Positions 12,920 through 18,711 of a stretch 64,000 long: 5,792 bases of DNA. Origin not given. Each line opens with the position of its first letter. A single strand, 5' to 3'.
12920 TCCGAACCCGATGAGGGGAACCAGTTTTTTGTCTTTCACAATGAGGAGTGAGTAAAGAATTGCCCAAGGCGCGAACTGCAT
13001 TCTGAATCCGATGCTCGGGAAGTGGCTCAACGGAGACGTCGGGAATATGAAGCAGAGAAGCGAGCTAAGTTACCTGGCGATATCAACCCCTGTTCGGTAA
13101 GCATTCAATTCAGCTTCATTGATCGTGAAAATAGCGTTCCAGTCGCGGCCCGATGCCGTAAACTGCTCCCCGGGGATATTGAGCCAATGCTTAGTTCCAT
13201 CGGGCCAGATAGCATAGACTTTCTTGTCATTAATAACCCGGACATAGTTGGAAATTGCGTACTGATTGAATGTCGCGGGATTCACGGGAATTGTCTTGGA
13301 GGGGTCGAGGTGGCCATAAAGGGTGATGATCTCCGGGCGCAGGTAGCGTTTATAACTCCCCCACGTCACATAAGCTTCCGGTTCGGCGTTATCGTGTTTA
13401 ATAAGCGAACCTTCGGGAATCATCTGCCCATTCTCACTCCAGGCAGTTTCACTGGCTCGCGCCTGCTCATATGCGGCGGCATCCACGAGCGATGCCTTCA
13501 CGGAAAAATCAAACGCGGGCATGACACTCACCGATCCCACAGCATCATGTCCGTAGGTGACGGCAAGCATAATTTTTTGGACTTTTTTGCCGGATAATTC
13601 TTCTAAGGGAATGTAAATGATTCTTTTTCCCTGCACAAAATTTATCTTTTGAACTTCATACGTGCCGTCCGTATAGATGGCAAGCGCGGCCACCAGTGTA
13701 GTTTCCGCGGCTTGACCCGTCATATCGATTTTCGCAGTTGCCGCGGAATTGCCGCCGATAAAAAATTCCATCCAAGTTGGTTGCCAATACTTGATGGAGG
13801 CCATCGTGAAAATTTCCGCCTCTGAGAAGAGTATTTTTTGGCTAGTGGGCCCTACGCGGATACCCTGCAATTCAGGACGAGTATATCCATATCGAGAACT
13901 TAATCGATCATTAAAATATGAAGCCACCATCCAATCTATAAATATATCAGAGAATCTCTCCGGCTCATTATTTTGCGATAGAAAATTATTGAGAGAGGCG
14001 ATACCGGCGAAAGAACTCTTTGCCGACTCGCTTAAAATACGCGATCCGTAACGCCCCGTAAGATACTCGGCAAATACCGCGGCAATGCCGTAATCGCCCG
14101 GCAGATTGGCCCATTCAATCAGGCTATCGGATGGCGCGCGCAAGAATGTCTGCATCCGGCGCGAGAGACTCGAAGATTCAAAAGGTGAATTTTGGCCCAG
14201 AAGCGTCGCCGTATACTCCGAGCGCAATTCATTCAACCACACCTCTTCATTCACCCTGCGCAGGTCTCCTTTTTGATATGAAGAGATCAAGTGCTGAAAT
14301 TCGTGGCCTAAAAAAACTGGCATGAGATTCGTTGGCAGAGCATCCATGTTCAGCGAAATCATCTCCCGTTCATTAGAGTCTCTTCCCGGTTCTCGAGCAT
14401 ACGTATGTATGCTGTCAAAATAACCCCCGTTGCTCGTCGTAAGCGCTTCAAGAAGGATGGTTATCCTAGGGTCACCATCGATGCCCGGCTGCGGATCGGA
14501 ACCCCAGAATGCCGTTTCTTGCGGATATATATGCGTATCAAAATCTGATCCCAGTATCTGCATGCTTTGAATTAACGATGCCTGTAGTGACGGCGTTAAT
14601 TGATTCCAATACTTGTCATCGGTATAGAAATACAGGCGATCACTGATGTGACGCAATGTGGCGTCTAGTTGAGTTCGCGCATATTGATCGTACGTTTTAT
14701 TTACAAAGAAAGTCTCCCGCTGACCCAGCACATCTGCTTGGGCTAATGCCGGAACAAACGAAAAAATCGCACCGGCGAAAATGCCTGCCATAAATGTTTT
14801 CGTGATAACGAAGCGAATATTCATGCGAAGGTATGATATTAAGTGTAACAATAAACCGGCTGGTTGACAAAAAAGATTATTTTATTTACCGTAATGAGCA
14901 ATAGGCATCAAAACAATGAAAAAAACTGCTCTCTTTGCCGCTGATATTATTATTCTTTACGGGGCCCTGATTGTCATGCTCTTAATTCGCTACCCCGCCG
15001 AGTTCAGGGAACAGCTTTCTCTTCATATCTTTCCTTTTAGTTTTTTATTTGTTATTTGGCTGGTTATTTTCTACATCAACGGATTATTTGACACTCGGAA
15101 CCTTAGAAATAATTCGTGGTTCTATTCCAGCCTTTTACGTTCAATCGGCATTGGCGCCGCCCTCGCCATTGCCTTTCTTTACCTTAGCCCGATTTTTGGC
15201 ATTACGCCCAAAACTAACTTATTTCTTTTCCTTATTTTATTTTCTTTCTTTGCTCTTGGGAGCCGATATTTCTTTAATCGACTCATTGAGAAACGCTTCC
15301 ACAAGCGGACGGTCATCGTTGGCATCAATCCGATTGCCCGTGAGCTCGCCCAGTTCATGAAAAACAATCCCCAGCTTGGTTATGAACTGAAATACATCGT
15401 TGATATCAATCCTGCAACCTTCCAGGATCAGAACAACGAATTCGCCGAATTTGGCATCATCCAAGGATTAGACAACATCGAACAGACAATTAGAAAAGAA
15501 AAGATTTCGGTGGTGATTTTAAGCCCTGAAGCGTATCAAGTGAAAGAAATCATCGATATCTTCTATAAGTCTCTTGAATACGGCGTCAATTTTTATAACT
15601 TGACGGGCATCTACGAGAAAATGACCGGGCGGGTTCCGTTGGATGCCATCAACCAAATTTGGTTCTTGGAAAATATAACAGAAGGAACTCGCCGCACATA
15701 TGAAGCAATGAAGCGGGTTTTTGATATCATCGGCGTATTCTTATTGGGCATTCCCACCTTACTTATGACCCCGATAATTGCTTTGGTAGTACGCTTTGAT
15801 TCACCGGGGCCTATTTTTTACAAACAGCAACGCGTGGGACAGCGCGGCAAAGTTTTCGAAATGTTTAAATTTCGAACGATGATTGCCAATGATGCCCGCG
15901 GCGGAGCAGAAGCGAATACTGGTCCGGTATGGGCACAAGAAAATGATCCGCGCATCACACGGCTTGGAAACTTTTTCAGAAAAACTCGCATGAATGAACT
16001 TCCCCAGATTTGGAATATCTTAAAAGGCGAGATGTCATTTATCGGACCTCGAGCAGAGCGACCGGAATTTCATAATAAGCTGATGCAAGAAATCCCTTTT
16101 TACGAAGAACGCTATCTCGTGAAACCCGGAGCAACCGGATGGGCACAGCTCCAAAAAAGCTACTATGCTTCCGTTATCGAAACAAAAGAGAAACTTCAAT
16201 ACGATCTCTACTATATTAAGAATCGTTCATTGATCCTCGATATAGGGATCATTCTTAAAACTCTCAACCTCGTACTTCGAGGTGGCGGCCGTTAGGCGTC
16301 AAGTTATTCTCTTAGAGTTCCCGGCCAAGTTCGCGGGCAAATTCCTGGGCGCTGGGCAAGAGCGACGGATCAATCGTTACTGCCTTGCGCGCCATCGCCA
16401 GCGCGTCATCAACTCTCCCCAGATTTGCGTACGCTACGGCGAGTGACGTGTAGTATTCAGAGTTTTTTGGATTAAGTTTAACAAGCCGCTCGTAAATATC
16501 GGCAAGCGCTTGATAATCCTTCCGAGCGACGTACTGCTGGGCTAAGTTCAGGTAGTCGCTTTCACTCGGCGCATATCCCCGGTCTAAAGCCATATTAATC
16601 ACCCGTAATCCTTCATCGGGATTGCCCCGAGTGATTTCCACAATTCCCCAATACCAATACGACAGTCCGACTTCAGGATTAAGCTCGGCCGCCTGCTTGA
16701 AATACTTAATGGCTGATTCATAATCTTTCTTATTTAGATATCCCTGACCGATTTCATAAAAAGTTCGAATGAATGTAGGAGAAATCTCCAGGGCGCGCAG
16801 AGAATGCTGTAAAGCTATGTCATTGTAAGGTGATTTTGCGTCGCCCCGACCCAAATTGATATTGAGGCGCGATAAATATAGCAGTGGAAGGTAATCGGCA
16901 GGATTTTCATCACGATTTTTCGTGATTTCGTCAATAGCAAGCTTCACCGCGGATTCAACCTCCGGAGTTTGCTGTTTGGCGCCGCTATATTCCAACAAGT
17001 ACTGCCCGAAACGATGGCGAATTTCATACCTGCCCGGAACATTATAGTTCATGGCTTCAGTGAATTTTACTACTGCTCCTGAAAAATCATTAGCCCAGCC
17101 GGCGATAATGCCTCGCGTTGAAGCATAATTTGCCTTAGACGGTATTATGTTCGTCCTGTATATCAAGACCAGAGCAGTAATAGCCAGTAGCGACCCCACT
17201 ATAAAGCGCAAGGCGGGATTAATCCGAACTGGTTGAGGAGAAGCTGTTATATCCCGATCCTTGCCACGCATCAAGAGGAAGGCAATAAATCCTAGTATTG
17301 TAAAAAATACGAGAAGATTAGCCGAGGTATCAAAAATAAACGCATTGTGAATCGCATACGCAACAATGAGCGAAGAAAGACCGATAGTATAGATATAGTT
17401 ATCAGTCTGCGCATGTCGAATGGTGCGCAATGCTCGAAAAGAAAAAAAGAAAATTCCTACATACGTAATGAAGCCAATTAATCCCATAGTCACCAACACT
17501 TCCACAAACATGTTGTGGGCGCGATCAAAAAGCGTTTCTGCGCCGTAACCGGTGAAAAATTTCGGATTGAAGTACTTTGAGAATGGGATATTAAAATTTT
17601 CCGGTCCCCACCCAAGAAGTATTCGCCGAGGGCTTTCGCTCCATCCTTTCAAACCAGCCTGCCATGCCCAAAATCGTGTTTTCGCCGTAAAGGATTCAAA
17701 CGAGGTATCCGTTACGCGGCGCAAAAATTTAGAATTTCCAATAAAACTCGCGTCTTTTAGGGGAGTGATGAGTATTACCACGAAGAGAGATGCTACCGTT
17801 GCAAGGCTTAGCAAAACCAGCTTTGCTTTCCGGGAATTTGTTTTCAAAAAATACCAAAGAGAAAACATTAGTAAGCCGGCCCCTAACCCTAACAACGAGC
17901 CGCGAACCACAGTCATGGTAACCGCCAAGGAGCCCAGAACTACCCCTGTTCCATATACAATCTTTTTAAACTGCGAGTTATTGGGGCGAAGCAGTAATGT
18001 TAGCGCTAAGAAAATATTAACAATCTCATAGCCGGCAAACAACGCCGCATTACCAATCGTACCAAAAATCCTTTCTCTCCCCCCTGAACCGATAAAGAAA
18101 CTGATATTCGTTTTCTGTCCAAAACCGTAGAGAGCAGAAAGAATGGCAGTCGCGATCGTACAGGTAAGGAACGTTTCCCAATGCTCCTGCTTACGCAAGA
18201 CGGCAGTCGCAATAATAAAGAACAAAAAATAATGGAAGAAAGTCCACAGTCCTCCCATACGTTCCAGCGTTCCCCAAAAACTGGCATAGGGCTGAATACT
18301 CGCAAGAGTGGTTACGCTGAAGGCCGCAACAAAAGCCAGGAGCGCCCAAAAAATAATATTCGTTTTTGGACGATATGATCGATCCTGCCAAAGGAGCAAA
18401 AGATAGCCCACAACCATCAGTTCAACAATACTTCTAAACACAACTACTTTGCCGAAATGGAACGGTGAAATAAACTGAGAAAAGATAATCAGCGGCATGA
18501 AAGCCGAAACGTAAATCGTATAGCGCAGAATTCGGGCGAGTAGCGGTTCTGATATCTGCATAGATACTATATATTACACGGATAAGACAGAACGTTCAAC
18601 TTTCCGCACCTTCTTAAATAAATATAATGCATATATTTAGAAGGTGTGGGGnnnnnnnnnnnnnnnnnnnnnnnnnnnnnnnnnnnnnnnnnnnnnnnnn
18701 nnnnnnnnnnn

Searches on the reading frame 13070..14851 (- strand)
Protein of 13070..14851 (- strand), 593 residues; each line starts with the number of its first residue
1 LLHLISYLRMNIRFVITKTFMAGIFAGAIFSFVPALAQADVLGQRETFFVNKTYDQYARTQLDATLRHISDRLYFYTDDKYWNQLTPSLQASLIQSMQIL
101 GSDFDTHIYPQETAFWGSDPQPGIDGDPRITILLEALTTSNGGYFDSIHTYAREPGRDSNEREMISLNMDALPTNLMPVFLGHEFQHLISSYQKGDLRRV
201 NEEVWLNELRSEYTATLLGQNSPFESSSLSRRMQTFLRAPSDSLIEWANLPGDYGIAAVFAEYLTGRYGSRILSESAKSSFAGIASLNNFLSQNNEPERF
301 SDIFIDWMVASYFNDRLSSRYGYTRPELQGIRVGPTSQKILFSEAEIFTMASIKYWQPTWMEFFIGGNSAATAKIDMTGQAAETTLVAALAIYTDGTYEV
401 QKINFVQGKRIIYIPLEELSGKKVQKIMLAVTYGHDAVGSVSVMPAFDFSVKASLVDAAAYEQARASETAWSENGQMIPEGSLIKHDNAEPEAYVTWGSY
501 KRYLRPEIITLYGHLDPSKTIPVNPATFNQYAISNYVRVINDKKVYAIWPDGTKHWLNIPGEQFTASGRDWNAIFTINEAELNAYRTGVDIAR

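Call 3: search_protein_families(library=pfam, proteins=[window:13070-14851:-], max_evalue=1)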
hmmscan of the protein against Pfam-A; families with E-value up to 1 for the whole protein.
window:13070-14851:- (593 aa): 1 family
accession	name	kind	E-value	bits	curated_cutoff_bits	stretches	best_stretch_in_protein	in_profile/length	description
PF00045.24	Hemopexin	-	0.15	12.5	21.3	1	63-82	2-21/45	Hemopexin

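Call 4: search_protein_families(library=ncbifam, proteins=[window:13070-14851:-], max_evalue=1)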
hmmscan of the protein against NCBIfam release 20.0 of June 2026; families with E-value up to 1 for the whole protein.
window:13070-14851:- (593 aa): 0 families

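Call 94: search_solved_structures(query=window:13070-14851:-, max_evalue=1)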
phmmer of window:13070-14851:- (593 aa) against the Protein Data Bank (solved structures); distinct sequences matched with E-value up to 1: 9.
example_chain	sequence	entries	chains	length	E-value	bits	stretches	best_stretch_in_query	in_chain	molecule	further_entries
6tji_A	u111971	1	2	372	2.5e-06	29.7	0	540-567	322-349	Cake10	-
6tjh_A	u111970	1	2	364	2.5e-06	29.7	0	540-567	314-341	Cake9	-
6tjg_A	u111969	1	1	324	7.4e-06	28.2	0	540-567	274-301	Cake8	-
6tjf_A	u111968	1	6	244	7e-05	24.9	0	540-567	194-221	Cake6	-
6tje_A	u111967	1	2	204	0.00035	22.6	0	540-567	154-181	Cake5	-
6tjd_A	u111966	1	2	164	0.0031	19.5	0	540-567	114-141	Cake4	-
6tjc_A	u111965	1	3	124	0.077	14.9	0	540-567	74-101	Cake3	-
3hxj_A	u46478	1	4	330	0.92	11.3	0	540-566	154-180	Pyrrolo-quinoline quinone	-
8pm1_A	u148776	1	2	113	0.96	11.3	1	24-88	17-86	histidine kinase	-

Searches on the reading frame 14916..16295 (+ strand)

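Call 72: search_protein_families(library=pfam, proteins=[window:14916-16295:+], max_evalue=0.0001)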
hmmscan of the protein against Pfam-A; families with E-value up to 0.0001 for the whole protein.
window:14916-16295:+ (459 aa): 1 family
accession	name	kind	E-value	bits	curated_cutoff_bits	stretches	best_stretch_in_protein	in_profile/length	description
PF02397.22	Bac_transf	-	9.5e-62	208.1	27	1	266-454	1-178/179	Bacterial sugar transferase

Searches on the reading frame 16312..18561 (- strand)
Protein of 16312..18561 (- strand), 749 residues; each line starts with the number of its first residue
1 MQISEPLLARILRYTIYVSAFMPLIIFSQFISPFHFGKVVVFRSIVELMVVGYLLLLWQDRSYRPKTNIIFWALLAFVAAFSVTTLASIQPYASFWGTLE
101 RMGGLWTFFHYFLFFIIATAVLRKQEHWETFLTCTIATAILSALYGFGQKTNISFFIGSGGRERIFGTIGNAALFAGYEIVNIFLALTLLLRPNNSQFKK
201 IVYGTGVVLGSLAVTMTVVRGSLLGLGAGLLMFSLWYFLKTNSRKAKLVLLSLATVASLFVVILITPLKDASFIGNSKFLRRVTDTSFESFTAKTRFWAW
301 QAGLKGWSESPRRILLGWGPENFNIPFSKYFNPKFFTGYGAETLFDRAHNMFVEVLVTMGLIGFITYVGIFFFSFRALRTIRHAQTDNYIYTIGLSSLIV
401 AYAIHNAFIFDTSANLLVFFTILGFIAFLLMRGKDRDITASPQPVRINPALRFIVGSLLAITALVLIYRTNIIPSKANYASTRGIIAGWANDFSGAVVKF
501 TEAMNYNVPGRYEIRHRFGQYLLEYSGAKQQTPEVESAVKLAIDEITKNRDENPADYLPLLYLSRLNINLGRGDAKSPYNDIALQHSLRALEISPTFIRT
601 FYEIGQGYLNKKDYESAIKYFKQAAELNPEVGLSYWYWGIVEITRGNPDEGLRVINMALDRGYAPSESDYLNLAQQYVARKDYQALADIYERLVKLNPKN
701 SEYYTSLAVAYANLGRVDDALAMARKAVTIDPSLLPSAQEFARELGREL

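Call 72: search_protein_families(library=pfam, proteins=[window:16312-18561:-], max_evalue=0.0001)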
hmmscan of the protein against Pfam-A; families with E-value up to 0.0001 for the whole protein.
window:16312-18561:- (749 aa): 14 families
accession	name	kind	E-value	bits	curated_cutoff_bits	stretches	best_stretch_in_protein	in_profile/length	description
PF07719.23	TPR_2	-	2.9e-16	58.6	27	1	600-630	3-33/34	Tetratricopeptide repeat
PF04932.20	Wzy_C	-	1.2e-15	58.1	31.7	1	206-368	2-149/149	O-Antigen ligase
PF00515.34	TPR_1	-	3.6e-14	52.3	27.8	1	599-630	2-33/34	Tetratricopeptide repeat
PF13181.12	TPR_8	-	7e-14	51.2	25.7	1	599-630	2-33/34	Tetratricopeptide repeat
PF13428.12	TPR_14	-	1.6e-13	50.3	23.5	0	670-708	4-42/44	Tetratricopeptide repeat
PF13432.12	TPR_16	-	1.2e-12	48.5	32.7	1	672-733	2-63/65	Tetratricopeptide repeat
PF13431.12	TPR_17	-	5.4e-09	36.1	24.4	1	690-721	2-33/34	Tetratricopeptide repeat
PF13176.12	TPR_7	-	3.3e-08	33.4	27.9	0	602-629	3-30/36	Tetratricopeptide repeat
PF14559.12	TPR_19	-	4.3e-08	33.8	25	0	678-731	2-55/68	Tetratricopeptide repeat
PF13424.12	TPR_12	-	1e-07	32.5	30.1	0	679-731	22-75/77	Tetratricopeptide repeat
PF13414.12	TPR_11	-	1.8e-07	31.2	26.8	0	677-715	4-42/42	TPR repeat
PF13371.12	TPR_9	-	4.7e-06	26.9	35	0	676-722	4-50/73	Tetratricopeptide repeat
PF13174.12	TPR_6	-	2.5e-05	25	26.3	0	601-629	3-31/33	Tetratricopeptide repeat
PF12895.13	ANAPC3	-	2.5e-05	24.9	27.2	0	665-726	21-81/82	Anaphase-promoting complex, cyclosome, subunit 3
